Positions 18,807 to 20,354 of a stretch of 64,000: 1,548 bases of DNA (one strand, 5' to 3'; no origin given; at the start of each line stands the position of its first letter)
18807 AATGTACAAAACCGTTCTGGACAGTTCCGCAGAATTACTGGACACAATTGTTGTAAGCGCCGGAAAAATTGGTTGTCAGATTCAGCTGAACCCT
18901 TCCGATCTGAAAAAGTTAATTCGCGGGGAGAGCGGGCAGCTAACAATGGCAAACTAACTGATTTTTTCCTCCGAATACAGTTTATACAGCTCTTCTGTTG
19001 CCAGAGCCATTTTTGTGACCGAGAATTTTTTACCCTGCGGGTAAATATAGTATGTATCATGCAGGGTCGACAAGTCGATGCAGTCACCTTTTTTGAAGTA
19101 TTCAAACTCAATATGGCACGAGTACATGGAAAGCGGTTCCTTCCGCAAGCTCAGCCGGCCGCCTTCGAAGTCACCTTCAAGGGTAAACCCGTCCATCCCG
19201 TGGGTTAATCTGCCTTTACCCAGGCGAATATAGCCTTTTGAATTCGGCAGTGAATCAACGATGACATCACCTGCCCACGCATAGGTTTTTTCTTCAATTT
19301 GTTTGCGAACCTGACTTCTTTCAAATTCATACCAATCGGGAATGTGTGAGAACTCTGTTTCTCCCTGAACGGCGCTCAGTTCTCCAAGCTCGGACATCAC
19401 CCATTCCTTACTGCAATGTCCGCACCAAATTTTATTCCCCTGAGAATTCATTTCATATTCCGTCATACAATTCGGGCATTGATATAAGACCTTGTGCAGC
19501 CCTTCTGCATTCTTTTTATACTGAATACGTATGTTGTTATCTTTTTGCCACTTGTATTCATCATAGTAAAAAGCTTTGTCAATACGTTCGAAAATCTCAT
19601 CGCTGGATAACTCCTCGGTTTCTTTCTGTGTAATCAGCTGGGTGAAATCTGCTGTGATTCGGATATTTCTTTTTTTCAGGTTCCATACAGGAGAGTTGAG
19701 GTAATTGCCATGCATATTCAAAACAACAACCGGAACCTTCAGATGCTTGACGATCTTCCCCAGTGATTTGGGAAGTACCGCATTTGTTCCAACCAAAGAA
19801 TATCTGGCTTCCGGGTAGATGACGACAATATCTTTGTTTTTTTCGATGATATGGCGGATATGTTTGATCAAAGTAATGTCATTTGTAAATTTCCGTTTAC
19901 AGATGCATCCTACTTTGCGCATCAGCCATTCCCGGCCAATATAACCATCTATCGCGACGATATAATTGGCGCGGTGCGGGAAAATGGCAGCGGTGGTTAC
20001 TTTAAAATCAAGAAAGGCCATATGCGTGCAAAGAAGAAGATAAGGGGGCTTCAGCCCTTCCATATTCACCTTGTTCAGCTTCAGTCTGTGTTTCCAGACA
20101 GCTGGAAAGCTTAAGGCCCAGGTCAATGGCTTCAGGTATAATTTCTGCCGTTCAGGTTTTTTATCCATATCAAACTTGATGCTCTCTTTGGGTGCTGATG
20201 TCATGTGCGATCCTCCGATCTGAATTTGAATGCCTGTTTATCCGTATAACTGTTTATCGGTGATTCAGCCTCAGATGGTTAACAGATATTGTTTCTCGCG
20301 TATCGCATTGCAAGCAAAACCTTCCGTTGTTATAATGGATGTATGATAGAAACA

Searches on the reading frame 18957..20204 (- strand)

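Call 60: search_protein_families(library=pfam, proteins=[window:18957-20204:-], max_evalue=0.00001)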
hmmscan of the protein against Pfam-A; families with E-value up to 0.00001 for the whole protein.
window:18957-20204:- (416 aa): 1 family
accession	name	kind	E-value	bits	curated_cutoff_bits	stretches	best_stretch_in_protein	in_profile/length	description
PF01553.26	Acyltransferase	-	1.1e-06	28.9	23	1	51-160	10-127/132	Acyltransferase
